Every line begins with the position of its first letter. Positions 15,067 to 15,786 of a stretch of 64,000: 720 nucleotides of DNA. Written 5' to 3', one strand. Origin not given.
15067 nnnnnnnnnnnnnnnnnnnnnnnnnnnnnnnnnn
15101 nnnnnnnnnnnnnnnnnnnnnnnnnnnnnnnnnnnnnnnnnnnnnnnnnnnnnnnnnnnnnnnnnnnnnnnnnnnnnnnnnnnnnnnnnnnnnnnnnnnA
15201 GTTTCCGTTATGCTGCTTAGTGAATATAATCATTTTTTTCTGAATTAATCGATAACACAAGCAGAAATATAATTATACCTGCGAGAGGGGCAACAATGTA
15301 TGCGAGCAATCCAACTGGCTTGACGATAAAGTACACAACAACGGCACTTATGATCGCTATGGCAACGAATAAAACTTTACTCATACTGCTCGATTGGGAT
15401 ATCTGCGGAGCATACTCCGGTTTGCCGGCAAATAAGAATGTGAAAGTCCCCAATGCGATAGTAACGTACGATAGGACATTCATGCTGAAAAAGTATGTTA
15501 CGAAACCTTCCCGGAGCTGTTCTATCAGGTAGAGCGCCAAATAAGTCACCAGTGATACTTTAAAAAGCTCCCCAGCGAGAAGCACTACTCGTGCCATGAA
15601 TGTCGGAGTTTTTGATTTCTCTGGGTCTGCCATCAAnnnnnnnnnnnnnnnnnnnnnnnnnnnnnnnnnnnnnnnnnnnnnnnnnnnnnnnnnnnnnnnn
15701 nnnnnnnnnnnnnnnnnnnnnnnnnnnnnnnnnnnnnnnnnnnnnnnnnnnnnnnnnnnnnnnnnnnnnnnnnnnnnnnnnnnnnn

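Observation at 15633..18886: Duplicated two-gene module: GT-C-like polytopic membrane protein plus paralogous N-anchored extracellular protein of about 515 aa (second copy at 38426..41538)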

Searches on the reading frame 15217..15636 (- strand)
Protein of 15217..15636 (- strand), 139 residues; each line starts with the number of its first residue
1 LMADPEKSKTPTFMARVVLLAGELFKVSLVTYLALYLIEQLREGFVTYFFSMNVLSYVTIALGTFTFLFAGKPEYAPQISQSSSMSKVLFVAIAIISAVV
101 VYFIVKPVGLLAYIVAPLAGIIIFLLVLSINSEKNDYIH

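Call 7: search_protein_families(library=pfam, proteins=[window:15217-15636:-], max_evalue=0.1)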
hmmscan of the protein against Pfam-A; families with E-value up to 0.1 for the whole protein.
window:15217-15636:- (139 aa): 1 family
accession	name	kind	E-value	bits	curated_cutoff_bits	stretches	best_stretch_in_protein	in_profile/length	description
PF13664.11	DUF4149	-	0.074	13.8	24.6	1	45-108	38-92/102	Domain of unknown function (DUF4149)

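Call 52: search_protein_families(library=ncbifam, proteins=[window:15217-15636:-], max_evalue=0.1)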
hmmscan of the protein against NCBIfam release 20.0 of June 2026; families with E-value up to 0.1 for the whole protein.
window:15217-15636:- (139 aa): 1 family
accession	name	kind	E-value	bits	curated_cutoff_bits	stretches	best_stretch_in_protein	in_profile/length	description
NF009998.0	PRK13468.1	equivalog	0.0069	16.7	116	1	76-111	42-75/88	F0F1 ATP synthase subunit C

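Call 79: search_protein_families(library=pfam, alignment_id=A4, max_evalue=1)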
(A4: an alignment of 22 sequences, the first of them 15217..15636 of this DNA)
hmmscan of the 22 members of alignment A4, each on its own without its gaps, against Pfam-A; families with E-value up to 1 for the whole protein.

A. member 1, window:15217-15636:- (139 aa): 5 families
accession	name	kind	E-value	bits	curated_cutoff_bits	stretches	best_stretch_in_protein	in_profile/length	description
PF13664.11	DUF4149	-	0.074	13.8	24.6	1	45-108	38-92/102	Domain of unknown function (DUF4149)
PF15202.11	Adipogenin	-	0.35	11.5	27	1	98-136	15-48/79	Adipogenin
PF06679.17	DUF1180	-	0.36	11.7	27.7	1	82-108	96-121/167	Membrane protein FAM174-like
PF00487.30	FA_desaturase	-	0.47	10.6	29.7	1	45-129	95-179/253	Fatty acid desaturase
PF16209.10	PhoLip_ATPase_N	-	0.48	10.6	29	1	28-59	25-56/67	Phospholipid-translocating ATPase N-terminal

B. families by the number of members that match (of 22 scanned): 71 families (the first 25 are shown)
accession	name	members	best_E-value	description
PF04647.20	AgrB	3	0.0039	Accessory gene regulator B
PF19529.4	DUF6057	3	0.063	Family of unknown function (DUF6057)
PF11877.13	DUF3397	3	0.24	Protein of unknown function (DUF3397)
PF07690.21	MFS_1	2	0.0015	Major Facilitator Superfamily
PF18186.6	SLATT_4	2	0.05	SMODS and SLOG-associating 2TM effector domain family 4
PF13664.11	DUF4149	2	0.074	Domain of unknown function (DUF4149)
PF00487.30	FA_desaturase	2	0.35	Fatty acid desaturase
PF10112.14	Halogen_Hydrol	1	0.0025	5-bromo-4-chloroindolyl phosphate hydrolysis protein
PF07331.16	TctB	1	0.0034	Tripartite tricarboxylate transporter TctB family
PF14015.11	DUF4231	1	0.0041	Protein of unknown function (DUF4231)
PF01810.24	LysE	1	0.0052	LysE type translocator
PF01757.29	Acyl_transf_3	1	0.0059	Acyltransferase domain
PF18895.5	T4SS_pilin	1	0.0069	Type IV secretion system pilin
PF15169.12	Cybc1_Eros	1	0.0081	Cytochrome b-245 chaperone 1 / Eros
PF08570.15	DUF1761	1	0.011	Protein of unknown function (DUF1761)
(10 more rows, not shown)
